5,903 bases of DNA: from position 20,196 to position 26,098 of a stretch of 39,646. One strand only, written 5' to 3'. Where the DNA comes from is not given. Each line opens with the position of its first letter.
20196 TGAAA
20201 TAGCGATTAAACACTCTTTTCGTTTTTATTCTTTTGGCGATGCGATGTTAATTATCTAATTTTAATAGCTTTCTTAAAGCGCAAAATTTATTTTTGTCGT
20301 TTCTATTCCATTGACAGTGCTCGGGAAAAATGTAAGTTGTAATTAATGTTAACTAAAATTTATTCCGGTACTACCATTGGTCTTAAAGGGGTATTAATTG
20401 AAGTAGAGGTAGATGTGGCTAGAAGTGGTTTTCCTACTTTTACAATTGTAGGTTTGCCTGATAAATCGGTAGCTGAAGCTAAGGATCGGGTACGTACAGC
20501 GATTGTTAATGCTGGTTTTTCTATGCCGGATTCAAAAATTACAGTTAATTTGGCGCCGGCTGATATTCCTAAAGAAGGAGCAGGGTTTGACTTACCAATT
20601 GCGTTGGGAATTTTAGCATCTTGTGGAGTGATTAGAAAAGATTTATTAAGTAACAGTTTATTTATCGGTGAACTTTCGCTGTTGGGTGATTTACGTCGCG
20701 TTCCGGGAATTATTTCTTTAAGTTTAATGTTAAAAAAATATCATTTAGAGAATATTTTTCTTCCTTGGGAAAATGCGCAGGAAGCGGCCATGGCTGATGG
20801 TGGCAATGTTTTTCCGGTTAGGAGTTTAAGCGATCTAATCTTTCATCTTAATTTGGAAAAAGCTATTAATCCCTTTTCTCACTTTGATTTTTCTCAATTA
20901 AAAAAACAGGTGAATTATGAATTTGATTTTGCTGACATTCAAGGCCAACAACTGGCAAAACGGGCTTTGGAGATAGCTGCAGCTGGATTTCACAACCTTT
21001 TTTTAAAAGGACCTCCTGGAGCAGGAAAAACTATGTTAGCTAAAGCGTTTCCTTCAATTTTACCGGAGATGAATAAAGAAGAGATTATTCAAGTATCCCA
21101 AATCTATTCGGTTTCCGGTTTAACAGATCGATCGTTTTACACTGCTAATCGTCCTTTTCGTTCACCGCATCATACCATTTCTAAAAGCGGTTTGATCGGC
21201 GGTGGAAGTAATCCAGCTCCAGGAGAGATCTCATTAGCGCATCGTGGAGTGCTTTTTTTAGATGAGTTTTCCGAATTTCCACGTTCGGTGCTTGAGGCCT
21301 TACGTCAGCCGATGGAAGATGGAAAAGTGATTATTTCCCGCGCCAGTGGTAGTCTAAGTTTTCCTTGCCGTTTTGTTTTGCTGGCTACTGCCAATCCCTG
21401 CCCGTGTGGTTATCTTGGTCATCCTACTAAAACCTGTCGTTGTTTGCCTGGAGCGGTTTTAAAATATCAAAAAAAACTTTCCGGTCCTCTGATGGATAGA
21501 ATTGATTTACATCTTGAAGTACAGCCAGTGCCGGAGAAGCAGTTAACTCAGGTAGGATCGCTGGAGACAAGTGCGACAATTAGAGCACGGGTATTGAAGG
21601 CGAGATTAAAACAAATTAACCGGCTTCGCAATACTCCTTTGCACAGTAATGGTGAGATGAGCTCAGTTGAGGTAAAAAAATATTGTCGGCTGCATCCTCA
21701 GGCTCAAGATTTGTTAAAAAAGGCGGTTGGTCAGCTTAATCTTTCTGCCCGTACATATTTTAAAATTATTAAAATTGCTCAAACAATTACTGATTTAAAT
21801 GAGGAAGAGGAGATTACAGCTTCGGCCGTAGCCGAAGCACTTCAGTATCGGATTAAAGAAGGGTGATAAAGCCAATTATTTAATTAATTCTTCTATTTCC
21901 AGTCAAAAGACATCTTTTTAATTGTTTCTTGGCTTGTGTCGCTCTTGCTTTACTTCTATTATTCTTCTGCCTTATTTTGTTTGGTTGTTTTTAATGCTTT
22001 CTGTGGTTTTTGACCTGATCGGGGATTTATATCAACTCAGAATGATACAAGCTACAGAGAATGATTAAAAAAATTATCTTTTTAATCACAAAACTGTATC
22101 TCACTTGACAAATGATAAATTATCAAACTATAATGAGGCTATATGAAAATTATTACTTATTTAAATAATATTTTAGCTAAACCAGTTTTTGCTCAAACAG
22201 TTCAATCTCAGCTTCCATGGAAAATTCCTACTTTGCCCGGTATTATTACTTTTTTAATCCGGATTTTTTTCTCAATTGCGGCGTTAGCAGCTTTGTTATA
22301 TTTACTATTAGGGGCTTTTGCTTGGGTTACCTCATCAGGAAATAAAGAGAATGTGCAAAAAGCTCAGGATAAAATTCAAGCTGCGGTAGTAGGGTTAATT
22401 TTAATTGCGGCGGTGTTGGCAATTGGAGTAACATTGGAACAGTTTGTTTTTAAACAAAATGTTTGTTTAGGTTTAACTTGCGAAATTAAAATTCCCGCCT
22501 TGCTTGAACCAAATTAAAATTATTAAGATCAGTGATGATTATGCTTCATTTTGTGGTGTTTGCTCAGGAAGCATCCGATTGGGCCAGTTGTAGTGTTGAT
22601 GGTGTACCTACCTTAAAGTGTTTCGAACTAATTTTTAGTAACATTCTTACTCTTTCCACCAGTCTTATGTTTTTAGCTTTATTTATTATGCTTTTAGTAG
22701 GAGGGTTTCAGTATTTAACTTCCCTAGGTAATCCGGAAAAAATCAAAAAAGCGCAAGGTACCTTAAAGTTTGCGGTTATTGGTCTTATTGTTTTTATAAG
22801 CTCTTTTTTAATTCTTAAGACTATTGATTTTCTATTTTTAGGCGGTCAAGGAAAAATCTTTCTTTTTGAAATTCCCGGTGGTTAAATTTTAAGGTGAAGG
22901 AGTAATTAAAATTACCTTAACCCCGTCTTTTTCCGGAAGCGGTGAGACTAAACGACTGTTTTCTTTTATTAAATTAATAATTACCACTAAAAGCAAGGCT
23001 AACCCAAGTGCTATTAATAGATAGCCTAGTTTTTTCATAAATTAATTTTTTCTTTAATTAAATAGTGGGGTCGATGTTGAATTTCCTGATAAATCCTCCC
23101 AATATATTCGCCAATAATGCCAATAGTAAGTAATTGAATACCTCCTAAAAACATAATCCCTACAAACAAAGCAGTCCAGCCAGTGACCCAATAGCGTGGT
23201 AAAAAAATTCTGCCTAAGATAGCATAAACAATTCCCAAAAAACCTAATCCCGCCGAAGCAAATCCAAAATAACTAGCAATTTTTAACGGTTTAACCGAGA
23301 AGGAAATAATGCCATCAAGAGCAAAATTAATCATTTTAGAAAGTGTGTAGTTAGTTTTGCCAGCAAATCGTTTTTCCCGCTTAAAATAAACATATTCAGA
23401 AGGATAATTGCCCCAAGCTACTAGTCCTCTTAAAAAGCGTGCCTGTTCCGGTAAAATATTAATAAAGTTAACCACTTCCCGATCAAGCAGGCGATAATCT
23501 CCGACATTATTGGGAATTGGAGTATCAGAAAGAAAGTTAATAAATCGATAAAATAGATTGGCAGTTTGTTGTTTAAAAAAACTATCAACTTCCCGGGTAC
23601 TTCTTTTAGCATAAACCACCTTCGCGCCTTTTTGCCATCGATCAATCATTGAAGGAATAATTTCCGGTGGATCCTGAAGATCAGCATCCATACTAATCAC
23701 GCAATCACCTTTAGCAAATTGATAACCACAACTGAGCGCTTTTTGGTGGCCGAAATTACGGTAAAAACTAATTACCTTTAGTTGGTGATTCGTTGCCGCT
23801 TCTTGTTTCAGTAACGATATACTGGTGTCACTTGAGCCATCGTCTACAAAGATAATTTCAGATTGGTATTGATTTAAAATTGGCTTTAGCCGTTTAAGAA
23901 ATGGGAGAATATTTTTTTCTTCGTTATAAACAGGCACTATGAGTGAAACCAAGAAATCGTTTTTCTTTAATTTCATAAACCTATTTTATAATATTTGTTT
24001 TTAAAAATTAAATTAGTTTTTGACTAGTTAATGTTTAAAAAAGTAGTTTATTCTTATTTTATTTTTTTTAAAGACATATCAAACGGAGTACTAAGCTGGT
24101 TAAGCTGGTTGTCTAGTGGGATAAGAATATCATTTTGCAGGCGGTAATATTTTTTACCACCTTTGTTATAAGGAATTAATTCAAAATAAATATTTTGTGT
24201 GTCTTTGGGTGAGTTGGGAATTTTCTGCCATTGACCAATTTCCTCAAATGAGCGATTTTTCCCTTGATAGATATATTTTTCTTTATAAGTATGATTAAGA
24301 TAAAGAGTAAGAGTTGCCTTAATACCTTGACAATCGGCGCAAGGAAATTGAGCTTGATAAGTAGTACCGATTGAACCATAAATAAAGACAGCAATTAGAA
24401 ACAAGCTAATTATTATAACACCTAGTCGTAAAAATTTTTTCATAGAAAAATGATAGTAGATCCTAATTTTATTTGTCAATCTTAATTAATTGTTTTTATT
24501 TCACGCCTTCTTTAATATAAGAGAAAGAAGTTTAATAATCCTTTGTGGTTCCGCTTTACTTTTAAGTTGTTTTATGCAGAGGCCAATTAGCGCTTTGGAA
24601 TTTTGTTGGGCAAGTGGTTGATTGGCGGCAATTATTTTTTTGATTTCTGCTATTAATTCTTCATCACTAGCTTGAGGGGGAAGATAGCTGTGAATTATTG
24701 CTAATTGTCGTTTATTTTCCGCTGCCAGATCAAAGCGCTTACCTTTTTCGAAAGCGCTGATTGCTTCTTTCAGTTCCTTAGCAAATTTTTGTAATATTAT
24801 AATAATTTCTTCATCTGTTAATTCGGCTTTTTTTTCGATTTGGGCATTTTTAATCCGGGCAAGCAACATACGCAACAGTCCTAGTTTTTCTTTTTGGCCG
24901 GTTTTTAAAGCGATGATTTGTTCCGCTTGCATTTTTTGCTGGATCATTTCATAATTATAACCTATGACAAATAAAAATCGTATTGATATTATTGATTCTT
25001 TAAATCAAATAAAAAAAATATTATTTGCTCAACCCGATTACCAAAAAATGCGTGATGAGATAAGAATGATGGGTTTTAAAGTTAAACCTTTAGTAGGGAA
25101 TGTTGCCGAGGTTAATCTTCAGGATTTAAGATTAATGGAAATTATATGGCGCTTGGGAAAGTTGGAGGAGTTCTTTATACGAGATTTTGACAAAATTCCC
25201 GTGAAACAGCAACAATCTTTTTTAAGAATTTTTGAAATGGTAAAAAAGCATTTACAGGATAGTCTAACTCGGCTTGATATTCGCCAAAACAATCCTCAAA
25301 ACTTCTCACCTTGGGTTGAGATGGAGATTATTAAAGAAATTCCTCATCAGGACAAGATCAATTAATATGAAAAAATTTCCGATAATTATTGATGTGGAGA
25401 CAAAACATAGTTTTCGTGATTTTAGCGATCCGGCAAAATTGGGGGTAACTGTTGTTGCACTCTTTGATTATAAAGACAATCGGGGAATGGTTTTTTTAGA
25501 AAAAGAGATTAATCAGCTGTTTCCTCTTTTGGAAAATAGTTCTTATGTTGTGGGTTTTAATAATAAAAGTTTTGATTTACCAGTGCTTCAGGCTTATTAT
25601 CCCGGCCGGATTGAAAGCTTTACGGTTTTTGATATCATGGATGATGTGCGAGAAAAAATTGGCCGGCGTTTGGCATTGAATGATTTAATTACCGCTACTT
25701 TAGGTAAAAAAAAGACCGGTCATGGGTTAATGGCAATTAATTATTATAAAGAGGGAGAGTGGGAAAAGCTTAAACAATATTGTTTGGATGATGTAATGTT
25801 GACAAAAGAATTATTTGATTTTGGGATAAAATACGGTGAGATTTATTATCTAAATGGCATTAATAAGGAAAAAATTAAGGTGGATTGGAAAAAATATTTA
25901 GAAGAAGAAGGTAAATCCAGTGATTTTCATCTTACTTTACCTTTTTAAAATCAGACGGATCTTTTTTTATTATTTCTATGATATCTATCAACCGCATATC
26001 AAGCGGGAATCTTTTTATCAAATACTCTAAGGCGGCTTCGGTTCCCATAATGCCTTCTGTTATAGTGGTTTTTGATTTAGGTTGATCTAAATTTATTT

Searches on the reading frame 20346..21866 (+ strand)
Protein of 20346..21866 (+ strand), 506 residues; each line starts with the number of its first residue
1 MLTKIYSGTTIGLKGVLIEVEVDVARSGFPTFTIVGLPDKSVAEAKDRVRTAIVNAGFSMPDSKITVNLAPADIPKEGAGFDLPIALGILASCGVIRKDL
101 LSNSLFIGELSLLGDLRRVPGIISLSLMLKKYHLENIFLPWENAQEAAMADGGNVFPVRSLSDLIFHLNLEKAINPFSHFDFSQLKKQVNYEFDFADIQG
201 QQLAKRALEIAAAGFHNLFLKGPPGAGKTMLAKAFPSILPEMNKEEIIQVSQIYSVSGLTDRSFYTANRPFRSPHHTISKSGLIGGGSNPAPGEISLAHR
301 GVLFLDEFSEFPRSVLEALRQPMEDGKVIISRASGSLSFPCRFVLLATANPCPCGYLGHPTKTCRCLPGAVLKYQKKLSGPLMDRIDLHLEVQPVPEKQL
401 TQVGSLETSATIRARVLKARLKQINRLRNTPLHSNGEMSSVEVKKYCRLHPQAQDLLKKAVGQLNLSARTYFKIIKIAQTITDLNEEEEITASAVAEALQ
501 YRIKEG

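Call 66: search_protein_families(library=pfam, proteins=[window:20346-21866:+], max_evalue=0.001)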
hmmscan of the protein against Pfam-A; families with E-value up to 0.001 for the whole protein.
window:20346-21866:+ (506 aa): 7 families
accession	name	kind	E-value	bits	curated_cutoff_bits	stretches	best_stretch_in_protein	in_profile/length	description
PF01078.27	Mg_chelatase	-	8e-91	303.5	20.3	1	194-399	1-206/207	Magnesium chelatase, subunit ChlI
PF13541.12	ChlI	-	6.9e-41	139.4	27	1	20-143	1-121/121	Subunit ChlI of Mg-chelatase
PF13335.12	Mg_chelatase_C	-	4.8e-27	94.8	26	1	407-502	2-94/94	Magnesium chelatase, subunit ChlI C-terminal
PF07728.20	AAA_5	-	3.4e-09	37.2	22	1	217-353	1-125/139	AAA domain (dynein-related subfamily)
PF00493.29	MCM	-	9.3e-08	31.9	23.3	1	292-393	114-205/224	MCM P-loop domain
PF00158.32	Sigma54_activat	-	1.7e-05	25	20.2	1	205-328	13-122/168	Sigma-54 interaction domain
PF05496.18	RuvB_N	-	9.7e-05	22.6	27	0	296-335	81-120/159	Holliday junction DNA helicase RuvB P-loop domain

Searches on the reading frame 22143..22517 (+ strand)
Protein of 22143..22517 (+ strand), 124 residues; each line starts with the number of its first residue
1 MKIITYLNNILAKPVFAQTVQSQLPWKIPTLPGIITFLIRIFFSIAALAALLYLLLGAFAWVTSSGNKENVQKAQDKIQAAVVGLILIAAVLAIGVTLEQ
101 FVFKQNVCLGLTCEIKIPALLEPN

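Call 66: search_protein_families(library=pfam, proteins=[window:22143-22517:+], max_evalue=0.001)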
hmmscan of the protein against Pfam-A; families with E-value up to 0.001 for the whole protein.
window:22143-22517:+ (124 aa): 1 family
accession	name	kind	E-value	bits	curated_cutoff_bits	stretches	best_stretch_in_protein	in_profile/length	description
PF18895.5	T4SS_pilin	-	2.4e-05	24.7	26.6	1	38-95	12-68/71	Type IV secretion system pilin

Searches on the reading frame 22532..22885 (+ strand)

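Call 66: search_protein_families(library=pfam, proteins=[window:22532-22885:+], max_evalue=0.001)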
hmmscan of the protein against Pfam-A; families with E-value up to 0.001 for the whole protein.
window:22532-22885:+ (117 aa): 1 family
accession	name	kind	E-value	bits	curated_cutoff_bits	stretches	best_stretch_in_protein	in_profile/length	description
PF18895.5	T4SS_pilin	-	2.8e-09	37.4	26.6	1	34-96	8-69/71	Type IV secretion system pilin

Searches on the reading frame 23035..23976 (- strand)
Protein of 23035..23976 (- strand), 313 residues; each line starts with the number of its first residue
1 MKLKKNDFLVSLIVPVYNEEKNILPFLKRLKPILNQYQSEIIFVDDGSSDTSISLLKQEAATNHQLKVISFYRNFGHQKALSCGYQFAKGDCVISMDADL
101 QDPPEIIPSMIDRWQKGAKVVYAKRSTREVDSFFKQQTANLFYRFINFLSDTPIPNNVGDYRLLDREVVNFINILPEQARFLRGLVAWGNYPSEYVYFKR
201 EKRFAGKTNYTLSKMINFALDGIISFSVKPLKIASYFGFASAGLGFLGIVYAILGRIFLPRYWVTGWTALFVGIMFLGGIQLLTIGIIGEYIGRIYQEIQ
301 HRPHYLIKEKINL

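Call 66: search_protein_families(library=pfam, proteins=[window:23035-23976:-], max_evalue=0.001)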
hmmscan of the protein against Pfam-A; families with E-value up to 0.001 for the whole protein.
window:23035-23976:- (313 aa): 2 families
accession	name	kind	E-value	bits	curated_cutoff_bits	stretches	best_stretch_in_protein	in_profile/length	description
PF00535.33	Glycos_transf_2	-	2.6e-32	112.5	23.3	1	11-169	1-164/168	Glycosyl transferase family 2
PF10111.15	Glyco_tranf_2_2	-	7e-06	26.2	27.3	1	11-100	1-92/276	Glycosyltransferase like family 2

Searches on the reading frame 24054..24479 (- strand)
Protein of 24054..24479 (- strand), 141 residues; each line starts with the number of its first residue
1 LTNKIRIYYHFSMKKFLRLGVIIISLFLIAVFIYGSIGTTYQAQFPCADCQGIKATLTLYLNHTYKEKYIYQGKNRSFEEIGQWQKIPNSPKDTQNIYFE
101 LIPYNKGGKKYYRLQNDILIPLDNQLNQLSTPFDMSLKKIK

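Call 66: search_protein_families(library=pfam, proteins=[window:24054-24479:-], max_evalue=0.001)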
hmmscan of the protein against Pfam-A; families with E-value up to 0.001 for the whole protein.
window:24054-24479:- (141 aa): 1 family
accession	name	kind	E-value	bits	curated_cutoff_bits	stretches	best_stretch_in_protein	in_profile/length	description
PF04170.18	NlpE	-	1.7e-16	61.3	22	1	41-129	1-83/86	NlpE N-terminal domain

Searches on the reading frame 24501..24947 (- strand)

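Call 66: search_protein_families(library=pfam, proteins=[window:24501-24947:-], max_evalue=0.001)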
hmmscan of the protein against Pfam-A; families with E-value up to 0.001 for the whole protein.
window:24501-24947:- (148 aa): 2 families
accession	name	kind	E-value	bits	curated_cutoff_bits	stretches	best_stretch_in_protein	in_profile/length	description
PF09424.15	YqeY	-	1.4e-26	93.7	27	1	4-146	2-140/143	Yqey-like protein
PF02637.23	GatB_Yqey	-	0.00046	20.5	27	1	25-142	21-145/148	GatB domain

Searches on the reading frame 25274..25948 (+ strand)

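Call 65: search_protein_families(library=pfam, proteins=[window:25274-25948:+], max_evalue=0.001)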
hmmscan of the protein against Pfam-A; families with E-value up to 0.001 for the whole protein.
window:25274-25948:+ (224 aa): 3 families
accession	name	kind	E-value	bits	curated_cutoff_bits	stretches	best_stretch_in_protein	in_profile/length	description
PF13482.12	RNase_H_2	-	3.2e-06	27.6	22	1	55-182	15-162/165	RNase_H superfamily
PF10108.15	DNA_pol_B_exo2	-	3.9e-06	27.1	24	0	118-177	105-166/213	Predicted 3'-5' exonuclease related to the exonuclease domain of PolB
PF01612.26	DNA_pol_A_exo1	-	0.00015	22.1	23.6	1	77-182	62-166/173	3'-5' exonuclease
